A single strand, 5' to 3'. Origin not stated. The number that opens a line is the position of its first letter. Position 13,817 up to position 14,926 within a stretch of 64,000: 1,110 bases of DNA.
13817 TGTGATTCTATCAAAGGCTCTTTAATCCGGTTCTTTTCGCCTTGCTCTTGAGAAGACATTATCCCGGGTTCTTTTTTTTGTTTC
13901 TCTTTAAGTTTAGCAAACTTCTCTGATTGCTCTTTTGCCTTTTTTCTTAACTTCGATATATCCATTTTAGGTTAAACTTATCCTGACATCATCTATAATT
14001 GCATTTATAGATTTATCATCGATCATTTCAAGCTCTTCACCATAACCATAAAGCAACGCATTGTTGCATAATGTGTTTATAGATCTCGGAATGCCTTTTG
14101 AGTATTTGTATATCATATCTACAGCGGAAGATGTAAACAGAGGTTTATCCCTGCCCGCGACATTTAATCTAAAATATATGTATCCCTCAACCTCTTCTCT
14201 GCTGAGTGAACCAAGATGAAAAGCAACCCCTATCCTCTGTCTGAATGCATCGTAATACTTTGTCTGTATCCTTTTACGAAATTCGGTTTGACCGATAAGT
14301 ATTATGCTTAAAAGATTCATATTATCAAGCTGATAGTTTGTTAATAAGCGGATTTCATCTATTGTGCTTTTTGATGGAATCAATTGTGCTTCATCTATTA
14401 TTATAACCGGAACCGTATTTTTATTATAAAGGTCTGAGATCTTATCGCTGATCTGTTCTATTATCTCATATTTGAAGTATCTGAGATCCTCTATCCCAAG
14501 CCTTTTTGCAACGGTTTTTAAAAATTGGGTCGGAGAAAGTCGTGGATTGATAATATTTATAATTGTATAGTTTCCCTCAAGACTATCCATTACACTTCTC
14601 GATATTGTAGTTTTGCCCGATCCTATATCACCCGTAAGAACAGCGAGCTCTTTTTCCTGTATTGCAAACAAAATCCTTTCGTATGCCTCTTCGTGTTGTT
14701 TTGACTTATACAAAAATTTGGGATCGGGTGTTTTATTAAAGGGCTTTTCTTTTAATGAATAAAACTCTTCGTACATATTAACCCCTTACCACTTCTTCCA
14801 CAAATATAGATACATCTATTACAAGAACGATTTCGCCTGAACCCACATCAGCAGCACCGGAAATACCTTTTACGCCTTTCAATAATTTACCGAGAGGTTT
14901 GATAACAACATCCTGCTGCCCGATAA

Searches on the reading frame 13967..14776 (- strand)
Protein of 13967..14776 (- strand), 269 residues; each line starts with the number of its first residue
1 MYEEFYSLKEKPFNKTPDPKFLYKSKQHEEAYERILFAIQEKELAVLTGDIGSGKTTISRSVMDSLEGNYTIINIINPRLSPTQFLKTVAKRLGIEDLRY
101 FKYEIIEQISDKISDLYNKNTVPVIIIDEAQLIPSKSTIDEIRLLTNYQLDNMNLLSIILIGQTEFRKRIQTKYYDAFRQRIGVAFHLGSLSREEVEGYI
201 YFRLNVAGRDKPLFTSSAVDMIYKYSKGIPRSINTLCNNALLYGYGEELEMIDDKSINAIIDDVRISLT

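Call 65: search_protein_families(library=pfam, proteins=[window:13967-14776:-], max_evalue=0.0001)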
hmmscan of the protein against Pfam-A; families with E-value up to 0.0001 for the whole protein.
window:13967-14776:- (269 aa): 5 families
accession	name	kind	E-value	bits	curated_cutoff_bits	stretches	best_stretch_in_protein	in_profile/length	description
PF13401.12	AAA_22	-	5.5e-20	72.4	27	1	41-170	4-130/130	AAA domain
PF09848.15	SLFN-g3_helicase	-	3e-05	23.9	24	1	43-153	2-111/354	Schlafen group 3, DNA/RNA helicase domain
PF00004.35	AAA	-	3.4e-05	24.8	21.2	1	46-183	2-128/131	ATPase family associated with various cellular activities (AAA)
PF20720.3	nSTAND3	-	3.8e-05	23.9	27.2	0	30-77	5-53/155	Novel STAND NTPase 3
PF02367.23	TsaE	-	9e-05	22.9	26.6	0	26-68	5-47/128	Threonylcarbamoyl adenosine biosynthesis protein TsaE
